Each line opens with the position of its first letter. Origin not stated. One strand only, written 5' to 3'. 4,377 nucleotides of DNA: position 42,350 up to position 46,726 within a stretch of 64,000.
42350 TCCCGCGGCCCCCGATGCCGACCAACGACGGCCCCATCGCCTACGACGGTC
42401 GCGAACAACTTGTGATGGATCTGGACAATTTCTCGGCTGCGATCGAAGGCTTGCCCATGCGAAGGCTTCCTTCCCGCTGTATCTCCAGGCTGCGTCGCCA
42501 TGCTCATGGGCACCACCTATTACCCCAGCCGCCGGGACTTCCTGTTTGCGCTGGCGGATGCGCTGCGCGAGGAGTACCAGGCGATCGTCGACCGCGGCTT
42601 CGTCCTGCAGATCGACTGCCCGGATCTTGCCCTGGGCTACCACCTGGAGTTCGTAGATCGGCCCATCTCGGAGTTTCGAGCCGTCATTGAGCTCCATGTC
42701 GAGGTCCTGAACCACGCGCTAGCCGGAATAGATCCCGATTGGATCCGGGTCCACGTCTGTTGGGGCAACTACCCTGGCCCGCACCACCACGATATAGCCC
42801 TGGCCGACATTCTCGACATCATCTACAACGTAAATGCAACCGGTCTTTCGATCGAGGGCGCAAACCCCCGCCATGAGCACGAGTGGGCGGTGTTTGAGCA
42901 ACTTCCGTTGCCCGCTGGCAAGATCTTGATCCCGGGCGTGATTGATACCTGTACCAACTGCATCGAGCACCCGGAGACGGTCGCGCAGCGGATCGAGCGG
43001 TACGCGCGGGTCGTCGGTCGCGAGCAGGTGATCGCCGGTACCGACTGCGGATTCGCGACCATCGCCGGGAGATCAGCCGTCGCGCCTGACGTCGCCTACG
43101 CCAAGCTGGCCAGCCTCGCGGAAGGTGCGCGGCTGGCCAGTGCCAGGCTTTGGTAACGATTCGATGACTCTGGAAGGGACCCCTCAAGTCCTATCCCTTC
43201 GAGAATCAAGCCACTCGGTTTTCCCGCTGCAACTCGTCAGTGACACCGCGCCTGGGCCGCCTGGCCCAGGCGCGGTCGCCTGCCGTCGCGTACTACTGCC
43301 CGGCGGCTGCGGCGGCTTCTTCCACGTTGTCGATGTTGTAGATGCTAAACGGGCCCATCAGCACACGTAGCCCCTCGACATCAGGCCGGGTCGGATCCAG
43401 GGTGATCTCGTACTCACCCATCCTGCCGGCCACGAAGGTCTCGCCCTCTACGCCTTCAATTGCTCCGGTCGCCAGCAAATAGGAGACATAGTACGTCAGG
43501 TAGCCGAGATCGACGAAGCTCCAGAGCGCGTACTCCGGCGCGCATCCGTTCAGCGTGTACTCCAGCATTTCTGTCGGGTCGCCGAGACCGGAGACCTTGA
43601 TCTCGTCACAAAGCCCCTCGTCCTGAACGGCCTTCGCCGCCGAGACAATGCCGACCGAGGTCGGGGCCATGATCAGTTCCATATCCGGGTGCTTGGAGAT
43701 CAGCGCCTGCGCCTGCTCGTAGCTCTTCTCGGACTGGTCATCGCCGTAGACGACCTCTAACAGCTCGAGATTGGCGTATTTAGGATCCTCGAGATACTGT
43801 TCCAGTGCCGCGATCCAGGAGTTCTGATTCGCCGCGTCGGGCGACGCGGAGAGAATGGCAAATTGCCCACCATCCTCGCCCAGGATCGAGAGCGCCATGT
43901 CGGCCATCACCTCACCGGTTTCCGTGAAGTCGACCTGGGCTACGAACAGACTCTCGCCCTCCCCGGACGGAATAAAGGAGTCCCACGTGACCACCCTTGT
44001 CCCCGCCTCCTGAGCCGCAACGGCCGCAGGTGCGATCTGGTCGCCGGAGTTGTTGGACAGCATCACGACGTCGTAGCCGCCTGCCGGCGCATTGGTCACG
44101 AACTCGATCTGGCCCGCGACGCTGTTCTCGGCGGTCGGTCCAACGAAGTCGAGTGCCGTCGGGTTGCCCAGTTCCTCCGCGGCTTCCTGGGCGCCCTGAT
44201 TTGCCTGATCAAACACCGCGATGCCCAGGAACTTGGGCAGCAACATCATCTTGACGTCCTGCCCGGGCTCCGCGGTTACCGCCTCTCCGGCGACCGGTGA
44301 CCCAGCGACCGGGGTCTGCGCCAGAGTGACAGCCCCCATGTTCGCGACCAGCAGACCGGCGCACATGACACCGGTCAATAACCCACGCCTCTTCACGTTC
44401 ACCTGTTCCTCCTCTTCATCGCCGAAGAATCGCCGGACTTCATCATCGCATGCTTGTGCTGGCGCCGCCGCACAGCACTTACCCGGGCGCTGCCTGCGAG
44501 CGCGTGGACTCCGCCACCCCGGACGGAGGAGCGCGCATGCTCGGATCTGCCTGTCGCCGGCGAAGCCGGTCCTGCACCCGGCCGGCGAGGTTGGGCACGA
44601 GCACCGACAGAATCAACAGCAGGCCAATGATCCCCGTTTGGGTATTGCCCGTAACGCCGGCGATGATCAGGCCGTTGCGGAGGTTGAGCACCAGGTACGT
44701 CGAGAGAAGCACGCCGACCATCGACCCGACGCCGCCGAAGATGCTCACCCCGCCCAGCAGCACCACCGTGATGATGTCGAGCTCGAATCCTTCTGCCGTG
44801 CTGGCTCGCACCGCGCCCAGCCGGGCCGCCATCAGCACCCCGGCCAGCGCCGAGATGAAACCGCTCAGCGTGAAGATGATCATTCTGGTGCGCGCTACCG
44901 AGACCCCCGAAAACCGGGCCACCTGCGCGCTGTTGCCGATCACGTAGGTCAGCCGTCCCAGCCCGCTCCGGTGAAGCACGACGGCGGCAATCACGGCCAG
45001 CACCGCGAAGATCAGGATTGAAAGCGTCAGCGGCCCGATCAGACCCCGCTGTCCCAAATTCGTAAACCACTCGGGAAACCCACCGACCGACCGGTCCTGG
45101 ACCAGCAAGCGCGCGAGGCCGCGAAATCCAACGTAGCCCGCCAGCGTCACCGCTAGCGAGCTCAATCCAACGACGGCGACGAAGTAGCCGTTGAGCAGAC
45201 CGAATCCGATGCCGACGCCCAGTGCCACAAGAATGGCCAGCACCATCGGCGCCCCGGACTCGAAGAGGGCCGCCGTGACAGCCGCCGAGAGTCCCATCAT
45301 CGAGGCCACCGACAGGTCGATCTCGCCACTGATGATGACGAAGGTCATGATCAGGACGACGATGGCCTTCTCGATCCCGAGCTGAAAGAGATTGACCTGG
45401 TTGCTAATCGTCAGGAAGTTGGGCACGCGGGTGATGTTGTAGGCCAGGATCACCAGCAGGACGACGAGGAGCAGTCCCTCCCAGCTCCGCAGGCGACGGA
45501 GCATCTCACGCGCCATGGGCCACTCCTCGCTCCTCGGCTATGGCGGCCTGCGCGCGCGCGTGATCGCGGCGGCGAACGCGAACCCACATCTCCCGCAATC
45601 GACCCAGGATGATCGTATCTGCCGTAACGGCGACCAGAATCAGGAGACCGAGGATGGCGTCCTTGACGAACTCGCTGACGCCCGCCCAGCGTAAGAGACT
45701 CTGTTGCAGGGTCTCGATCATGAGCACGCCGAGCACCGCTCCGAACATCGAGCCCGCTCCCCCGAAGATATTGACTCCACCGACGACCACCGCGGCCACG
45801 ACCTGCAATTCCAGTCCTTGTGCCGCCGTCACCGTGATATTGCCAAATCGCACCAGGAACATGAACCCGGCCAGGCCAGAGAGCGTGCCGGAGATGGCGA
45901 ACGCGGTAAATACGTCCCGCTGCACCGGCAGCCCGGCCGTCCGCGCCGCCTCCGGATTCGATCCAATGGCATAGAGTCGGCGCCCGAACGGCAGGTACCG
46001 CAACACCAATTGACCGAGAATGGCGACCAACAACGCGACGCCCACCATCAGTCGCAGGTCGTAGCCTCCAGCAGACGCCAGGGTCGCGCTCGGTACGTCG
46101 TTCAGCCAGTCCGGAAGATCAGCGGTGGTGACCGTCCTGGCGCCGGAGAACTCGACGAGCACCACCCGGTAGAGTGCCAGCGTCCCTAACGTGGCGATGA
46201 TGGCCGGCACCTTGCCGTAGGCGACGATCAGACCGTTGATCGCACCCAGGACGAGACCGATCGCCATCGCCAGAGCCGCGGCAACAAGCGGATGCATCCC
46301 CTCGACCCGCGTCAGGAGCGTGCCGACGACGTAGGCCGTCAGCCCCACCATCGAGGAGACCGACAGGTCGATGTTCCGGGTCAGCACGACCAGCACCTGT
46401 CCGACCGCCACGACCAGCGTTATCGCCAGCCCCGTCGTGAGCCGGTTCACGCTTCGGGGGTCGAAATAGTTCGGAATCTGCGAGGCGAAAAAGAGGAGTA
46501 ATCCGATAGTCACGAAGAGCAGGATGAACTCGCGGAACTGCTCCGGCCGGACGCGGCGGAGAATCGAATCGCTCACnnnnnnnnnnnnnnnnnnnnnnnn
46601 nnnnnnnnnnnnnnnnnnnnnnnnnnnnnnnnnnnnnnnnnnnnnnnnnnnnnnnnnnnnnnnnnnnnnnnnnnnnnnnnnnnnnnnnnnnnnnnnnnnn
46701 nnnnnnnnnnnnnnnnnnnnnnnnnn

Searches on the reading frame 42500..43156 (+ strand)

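Call 47: search_protein_families(library=pfam, max_evalue=0.001, proteins=[window:42500-43156:+])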
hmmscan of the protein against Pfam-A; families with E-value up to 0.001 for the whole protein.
window:42500-43156:+ (218 aa): 1 family
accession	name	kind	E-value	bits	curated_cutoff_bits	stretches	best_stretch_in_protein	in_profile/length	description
PF01717.24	Meth_synt_2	-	3.6e-09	36.8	21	1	11-194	145-312/324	Cobalamin-independent synthase, Catalytic domain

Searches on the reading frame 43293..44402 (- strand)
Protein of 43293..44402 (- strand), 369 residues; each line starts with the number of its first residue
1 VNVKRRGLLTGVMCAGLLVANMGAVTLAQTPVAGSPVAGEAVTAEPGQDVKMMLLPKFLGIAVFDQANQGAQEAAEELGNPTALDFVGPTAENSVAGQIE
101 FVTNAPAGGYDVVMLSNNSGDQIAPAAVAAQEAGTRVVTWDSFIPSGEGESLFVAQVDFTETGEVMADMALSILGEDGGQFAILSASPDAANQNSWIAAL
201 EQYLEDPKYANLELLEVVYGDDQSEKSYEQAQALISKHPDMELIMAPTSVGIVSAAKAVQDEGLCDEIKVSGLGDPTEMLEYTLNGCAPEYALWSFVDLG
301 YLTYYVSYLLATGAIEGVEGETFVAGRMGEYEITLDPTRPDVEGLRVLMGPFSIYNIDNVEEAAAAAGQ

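Call 42: search_protein_families(library=pfam, max_evalue=0.001, proteins=[window:43293-44402:-])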
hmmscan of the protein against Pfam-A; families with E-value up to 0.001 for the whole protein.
window:43293-44402:- (369 aa): 1 family
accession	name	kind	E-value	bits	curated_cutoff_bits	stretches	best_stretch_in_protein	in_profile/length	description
PF13407.12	Peripla_BP_4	-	4.5e-49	167.8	35.1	1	54-313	3-256/258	Periplasmic binding protein domain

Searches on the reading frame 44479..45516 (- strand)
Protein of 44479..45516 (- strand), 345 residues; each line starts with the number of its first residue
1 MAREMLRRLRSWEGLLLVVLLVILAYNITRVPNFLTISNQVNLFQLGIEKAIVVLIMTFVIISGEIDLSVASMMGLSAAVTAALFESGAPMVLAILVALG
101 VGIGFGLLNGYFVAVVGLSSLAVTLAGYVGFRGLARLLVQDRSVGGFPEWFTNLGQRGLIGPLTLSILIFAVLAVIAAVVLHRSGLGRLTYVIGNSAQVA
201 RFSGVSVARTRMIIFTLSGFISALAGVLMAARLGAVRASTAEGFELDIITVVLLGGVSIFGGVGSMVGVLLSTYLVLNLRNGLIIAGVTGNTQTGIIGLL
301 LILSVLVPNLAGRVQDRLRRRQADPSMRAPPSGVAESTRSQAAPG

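Call 42: search_protein_families(library=pfam, max_evalue=0.001, proteins=[window:44479-45516:-])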
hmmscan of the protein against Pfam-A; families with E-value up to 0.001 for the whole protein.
window:44479-45516:- (345 aa): 1 family
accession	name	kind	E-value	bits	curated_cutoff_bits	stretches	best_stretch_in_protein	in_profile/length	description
PF02653.21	BPD_transp_2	-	1.5e-30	106.7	26.8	1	50-304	12-268/269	Branched-chain amino acid transport system / permease component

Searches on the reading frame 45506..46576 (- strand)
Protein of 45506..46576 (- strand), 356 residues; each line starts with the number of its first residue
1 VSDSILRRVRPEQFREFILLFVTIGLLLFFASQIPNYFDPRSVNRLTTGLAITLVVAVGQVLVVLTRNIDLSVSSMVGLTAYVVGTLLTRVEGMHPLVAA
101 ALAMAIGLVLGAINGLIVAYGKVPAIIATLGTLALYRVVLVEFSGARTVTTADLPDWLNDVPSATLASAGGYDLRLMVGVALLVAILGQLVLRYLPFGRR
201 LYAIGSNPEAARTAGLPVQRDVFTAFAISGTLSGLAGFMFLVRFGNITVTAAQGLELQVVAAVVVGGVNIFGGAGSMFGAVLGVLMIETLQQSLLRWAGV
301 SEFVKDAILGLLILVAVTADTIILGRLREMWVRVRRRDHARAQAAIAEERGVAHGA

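Call 42: search_protein_families(library=pfam, max_evalue=0.001, proteins=[window:45506-46576:-])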
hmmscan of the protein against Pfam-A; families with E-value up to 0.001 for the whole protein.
window:45506-46576:- (356 aa): 1 family
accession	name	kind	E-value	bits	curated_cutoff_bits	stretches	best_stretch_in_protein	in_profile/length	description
PF02653.21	BPD_transp_2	-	2.9e-38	132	26.8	1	47-316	6-268/269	Branched-chain amino acid transport system / permease component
